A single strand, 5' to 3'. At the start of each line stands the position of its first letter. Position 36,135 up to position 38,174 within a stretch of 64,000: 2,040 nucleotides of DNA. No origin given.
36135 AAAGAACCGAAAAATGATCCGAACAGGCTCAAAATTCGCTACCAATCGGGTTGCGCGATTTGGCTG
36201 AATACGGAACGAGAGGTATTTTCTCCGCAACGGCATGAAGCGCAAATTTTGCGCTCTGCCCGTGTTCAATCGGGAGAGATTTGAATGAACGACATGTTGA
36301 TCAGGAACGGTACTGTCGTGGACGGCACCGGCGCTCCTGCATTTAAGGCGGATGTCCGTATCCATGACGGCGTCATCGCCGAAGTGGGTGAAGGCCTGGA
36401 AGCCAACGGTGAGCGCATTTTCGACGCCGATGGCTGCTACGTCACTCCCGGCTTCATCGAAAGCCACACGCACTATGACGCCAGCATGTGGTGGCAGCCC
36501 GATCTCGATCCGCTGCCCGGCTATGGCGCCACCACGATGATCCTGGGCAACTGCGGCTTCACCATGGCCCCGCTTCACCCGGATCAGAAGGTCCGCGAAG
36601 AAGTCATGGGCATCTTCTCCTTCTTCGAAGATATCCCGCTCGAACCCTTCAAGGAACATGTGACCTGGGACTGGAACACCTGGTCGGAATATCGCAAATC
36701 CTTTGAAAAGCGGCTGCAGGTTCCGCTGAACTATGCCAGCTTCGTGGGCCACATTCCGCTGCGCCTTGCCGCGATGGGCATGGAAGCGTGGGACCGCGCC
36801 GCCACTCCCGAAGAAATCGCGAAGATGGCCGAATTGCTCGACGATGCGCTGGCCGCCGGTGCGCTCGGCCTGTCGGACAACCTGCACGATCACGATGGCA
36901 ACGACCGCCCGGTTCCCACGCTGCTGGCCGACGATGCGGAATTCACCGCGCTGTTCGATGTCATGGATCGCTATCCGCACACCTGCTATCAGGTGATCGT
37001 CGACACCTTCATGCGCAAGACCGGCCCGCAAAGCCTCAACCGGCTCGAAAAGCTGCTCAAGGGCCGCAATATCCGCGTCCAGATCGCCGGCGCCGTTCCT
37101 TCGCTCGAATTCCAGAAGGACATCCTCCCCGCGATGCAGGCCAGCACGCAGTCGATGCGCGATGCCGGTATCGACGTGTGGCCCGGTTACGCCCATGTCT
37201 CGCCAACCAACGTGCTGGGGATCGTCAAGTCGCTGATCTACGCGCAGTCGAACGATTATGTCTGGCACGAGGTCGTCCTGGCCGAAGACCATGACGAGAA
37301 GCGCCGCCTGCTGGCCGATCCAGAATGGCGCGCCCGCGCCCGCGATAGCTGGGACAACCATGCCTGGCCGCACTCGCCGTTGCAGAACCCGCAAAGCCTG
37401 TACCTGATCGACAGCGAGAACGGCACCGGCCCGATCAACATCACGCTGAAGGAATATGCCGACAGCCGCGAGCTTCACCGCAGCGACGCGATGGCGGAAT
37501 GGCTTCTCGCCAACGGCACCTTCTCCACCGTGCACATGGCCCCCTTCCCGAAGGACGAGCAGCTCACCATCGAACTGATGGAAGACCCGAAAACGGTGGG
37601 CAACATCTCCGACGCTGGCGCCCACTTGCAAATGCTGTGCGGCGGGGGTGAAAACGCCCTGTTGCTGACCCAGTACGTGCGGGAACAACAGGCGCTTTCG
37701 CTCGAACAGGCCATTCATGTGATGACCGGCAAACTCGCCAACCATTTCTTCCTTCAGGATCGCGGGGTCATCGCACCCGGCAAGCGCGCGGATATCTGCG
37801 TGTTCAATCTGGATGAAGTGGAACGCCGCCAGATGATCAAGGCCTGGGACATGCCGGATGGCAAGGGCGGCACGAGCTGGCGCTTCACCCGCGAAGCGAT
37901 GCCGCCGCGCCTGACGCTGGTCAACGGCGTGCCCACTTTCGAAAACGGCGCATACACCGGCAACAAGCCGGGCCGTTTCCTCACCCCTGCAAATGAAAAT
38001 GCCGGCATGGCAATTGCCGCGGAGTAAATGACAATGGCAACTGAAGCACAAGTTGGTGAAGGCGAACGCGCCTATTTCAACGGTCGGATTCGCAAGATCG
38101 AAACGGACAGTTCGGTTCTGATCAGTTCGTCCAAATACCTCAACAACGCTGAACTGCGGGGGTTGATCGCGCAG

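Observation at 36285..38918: Translationally coupled amidohydrolase + Coq4-family pair (copy 1 of 2) with no ubiquinone context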

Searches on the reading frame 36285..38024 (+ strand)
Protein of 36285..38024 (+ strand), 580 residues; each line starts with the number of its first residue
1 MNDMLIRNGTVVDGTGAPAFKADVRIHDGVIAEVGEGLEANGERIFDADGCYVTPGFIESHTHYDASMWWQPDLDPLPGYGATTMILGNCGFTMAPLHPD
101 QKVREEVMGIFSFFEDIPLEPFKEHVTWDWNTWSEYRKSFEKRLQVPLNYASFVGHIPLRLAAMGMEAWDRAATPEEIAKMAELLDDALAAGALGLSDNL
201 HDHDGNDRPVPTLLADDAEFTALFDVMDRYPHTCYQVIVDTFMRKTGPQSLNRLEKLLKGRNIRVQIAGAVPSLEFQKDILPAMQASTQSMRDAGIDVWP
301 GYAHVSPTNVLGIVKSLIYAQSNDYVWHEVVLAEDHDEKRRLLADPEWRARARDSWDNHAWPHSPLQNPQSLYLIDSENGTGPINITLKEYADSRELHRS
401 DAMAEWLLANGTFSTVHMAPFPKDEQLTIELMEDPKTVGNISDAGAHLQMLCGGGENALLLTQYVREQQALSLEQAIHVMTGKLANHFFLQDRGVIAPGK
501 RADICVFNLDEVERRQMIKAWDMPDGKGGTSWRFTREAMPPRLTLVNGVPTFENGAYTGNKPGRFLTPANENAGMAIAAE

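Call 9: search_protein_families(library=pfam, proteins=[window:36285-38024:+], max_evalue=0.01)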
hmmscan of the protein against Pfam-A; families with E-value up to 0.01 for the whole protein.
window:36285-38024:+ (580 aa): 2 families
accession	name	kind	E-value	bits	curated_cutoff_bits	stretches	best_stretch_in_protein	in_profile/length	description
PF07969.17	Amidohydro_3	-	1.2e-26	94.7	29.7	2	45-277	2-207/472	Amidohydrolase family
PF01979.26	Amidohydro_1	-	1.1e-09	38.4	25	1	437-548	244-342/345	Amidohydrolase family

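Call 10: search_protein_families(library=ncbifam, proteins=[window:36285-38024:+], max_evalue=0.01)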
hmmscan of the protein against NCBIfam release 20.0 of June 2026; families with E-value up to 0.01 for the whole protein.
window:36285-38024:+ (580 aa): 59 families (the best 25 are shown)
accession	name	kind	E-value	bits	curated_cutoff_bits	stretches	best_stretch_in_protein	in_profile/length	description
TIGR02033.1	D-hydantoinase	equivalog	1.2e-17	64.1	393.25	1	4-66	1-62/454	dihydropyrimidinase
NF006560.0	PRK09061.1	subfamily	3.2e-17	62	340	2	2-64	26-87/517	amidohydrolase family protein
NF006689.0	PRK09237.1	equivalog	8.1e-17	60.9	371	1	3-64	4-66/383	amidohydrolase/deacetylase family metallohydrolase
NF004839.0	PRK06189.1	equivalog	1.8e-16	59.9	631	1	2-66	3-65/451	allantoinase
NF009941.0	PRK13404.1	subfamily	2.9e-16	59.2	647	2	3-66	5-65/478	dihydropyrimidinase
TIGR02318.1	phosphono_phnM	equivalog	1.3e-14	53.9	390.55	2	465-510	314-359/376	phosphonate metabolism protein PhnM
NF006056.0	PRK08204.1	subfamily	4.1e-14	52.2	391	1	1-64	2-67/449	hypothetical protein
NF002668.0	PRK02382.1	equivalog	6.5e-14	51.5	452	2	2-64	4-57/436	dihydroorotase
TIGR03178.1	allantoinase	equivalog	1.5e-13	50.4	357.85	2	3-65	1-61/441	allantoinase AllB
NF006837.0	PRK09357.1-2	equivalog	1.5e-13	50.2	575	2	458-554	333-424/428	dihydroorotase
TIGR03583.1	EF_0837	hypoth_equivalog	2.4e-13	49.9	432.15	1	3-67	2-63/365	amidohydrolase/deacetylase family metallohydrolase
NF009060.0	PRK12394.1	equivalog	2.6e-13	49.5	442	1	2-86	3-89/381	metallo-dependent hydrolase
NF011983.0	PRK15446.1-4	equivalog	1.1e-12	47.6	486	2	2-63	3-59/379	alpha-D-ribose 1-methylphosphonate 5-triphosphate diphosphatase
NF009059.0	PRK12393.1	equivalog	1.8e-12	46.7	543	1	2-66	5-73/460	amidohydrolase family protein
NF006559.0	PRK09060.1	equivalog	2.6e-12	45.8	482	1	3-65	6-66/444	dihydroorotase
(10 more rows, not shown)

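Call 39: search_solved_structures(query=window:36285-38024:+, max_evalue=0.001, show_alignments=1)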
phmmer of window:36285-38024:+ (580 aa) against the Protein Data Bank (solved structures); distinct sequences matched with E-value up to 0.001: 40.
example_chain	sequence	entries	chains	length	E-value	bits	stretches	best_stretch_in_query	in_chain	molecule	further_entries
1m7j_A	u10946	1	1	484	7.5e-31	110.1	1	3-199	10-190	D-aminoacylase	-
1rjq_A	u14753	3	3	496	8.1e-31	110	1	3-199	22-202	D-aminoacylase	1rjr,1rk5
1rjp_A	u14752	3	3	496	8.2e-31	110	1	3-199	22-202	D-aminoacylase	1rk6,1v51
1v4y_A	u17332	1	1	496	8.9e-31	109.9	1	3-199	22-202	D-aminoacylase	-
3gip_A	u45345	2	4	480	1.3e-30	109.4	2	3-201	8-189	N-acyl-D-glutamate deacylase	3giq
9g5m_A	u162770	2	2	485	6.6e-28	100.4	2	3-200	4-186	Amidohydrolase family protein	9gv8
9kb3_A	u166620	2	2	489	8.7e-25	90.1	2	3-211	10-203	Carbohydrate de-N-acetylated protein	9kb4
9kb1_A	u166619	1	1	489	9.2e-25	90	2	3-211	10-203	PpOngB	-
1k1d_A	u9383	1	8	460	2.3e-12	49.1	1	5-72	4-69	D-hydantoinase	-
1nfg_A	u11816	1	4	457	4.9e-11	44.7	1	3-91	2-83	D-hydantoinase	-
1yny_A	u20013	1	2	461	2e-10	42.6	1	6-68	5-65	D-Hydantoinase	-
4kir_A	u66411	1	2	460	2.2e-10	42.5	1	6-68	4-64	D-hydantoinase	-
4tqt_A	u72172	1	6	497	2.6e-10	42.3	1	5-69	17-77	D-hydantoinase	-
4kqn_A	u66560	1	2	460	1.1e-09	40.2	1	6-68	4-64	D-hydantoinase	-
3sfw_A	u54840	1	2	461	7e-09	37.6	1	6-67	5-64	Dihydropyrimidinase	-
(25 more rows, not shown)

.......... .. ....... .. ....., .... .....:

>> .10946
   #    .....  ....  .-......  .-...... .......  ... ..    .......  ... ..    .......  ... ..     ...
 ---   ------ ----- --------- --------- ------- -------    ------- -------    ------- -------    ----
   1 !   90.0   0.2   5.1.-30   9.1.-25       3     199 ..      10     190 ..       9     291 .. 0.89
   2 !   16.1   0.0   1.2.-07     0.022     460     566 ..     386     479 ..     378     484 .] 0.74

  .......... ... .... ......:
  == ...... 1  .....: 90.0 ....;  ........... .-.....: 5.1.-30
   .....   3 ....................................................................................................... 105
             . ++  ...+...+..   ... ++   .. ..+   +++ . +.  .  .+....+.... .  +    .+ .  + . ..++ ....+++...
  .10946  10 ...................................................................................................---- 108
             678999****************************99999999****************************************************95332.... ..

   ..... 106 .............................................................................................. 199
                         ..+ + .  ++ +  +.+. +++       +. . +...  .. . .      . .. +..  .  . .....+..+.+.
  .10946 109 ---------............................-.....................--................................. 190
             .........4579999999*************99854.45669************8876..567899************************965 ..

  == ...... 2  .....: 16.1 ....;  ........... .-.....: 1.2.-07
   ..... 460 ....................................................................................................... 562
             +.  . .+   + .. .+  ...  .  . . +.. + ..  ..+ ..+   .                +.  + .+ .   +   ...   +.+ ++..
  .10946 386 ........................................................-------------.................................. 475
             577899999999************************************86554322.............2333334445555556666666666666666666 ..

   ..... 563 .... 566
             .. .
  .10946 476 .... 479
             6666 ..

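Call 76: search_solved_structures(query=A4, max_evalue=1e-10, show_alignments=2)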
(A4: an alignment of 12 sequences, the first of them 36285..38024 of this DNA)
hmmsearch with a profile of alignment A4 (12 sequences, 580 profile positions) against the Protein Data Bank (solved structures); distinct sequences matched with E-value up to 1e-10: 34.
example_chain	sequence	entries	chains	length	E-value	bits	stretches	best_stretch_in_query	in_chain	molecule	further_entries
1v4y_A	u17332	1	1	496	2.6e-56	194.5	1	3-242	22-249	D-aminoacylase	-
1m7j_A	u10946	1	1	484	4.3e-56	193.8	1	3-199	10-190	D-aminoacylase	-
1rjp_A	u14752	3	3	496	4.7e-56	193.6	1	3-199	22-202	D-aminoacylase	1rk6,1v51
1rjq_A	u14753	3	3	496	4.7e-56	193.6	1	3-199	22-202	D-aminoacylase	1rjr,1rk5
3gip_A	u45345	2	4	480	1.4e-49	172.2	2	3-232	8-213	N-acyl-D-glutamate deacylase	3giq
9g5m_A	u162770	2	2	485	1.7e-49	172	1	2-222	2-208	Amidohydrolase family protein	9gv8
9kb3_A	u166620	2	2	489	8e-47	163.1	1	3-217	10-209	Carbohydrate de-N-acetylated protein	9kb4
9kb1_A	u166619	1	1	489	8e-47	163.1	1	3-217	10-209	PpOngB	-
1k1d_A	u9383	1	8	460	1.1e-19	73.5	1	5-90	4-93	D-hydantoinase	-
1nfg_A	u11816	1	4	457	1.4e-16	63.3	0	3-77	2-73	D-hydantoinase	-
4kqn_A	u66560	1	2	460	5.2e-16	61.4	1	6-66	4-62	D-hydantoinase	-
1yny_A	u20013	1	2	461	8.4e-16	60.7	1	6-66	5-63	D-Hydantoinase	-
8hfd_A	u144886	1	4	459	9.4e-16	60.5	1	1-86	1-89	Allantoinase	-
4kir_A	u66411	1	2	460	1e-15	60.4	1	6-66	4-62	D-hydantoinase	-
3e74_A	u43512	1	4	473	1.2e-15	60.2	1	1-86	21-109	Allantoinase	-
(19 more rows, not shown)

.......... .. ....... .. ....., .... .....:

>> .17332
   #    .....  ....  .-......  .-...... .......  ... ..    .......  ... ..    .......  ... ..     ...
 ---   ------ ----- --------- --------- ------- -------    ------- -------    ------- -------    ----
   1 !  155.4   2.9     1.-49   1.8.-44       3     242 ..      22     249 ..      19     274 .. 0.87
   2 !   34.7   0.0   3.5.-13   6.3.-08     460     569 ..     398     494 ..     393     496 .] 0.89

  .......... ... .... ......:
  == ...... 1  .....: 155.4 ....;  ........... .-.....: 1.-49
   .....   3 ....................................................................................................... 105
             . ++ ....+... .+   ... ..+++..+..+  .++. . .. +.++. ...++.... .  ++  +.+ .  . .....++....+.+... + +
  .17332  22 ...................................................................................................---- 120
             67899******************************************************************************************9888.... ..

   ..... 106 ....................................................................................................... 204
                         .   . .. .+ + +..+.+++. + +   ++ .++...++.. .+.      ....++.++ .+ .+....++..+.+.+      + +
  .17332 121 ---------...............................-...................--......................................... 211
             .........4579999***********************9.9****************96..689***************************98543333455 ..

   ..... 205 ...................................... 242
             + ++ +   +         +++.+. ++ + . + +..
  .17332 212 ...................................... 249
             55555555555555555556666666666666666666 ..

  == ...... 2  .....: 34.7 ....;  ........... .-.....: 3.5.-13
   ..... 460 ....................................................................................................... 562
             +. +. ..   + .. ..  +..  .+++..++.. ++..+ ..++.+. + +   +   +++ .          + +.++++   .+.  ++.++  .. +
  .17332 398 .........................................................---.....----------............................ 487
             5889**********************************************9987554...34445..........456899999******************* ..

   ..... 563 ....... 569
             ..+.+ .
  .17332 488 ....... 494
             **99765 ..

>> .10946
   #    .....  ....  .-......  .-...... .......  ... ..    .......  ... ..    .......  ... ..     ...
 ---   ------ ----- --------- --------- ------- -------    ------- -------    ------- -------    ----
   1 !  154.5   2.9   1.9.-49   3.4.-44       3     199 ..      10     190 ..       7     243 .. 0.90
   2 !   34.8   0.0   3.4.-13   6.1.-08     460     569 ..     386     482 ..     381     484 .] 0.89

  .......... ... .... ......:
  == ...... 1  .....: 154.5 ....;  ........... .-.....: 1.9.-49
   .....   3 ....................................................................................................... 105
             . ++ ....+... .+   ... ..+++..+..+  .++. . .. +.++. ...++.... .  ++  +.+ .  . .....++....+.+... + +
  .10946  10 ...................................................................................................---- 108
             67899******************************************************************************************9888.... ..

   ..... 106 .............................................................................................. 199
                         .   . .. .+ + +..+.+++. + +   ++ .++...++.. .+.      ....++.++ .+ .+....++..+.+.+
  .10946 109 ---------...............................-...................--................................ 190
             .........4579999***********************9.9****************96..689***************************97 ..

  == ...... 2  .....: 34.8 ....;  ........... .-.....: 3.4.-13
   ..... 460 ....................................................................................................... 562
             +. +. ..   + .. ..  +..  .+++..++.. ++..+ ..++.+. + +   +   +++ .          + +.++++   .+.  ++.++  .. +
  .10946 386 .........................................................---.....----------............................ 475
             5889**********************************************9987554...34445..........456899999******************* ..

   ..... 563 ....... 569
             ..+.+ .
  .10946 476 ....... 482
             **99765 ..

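Call 103: predict_structure(alignment_id=A6)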
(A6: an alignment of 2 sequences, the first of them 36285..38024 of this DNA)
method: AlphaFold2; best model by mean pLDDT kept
length: 580 residues; sequences in the alignment: 2
mean_pLDDT: 38.5   pTM: 0.38
mean pLDDT of the five models: 38.5, 37.8, 36.2, 35.6, 34.2
residues with pLDDT >= 90: 8; 70-90: 47; 50-70: 71; < 50: 454
segments of 3 or more residues with pLDDT < 50: 1-152, 201-214, 241-244, 269-278, 299-390, 399-401, 403-580
pLDDT, mean of each block of 10 residues (from residue 1): 26 36 24 24 23 22 22 23 25 26 34 26 28 34 28 56 61 84 74 60 34 64 88 65 54 80 66 45 62 64 27 22 23 34 43 28 24 30 39 54 45 29 43 40 31 30 33 34 29 27 28 26 26 25 28 29 25 23
secondary structure, 60 per line:
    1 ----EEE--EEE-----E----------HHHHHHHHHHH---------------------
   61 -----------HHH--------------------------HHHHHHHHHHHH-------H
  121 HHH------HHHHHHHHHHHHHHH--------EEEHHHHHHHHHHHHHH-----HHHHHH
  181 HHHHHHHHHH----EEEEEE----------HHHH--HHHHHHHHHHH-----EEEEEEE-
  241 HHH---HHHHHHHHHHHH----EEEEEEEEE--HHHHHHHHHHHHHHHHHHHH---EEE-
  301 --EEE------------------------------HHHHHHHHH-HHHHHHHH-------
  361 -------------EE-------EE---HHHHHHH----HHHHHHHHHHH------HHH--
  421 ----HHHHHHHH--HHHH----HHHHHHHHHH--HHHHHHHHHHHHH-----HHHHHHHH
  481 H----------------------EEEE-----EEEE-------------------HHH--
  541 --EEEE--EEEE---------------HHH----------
elements in order: E5-7 E10-12 H29-39 H101-112 H120-123 H130-144 E153-155 H156-169 H175-190 E195-200 H211-214 H217-227 E233-239 H247-258 E263-271 H274-293 E297-299 E303-305 H336-344 H346-353 H388-394 H399-409 H425-432 H435-438 H443-452 H455-467 H473-481 E504-507 E513-516 E543-546 E549-552
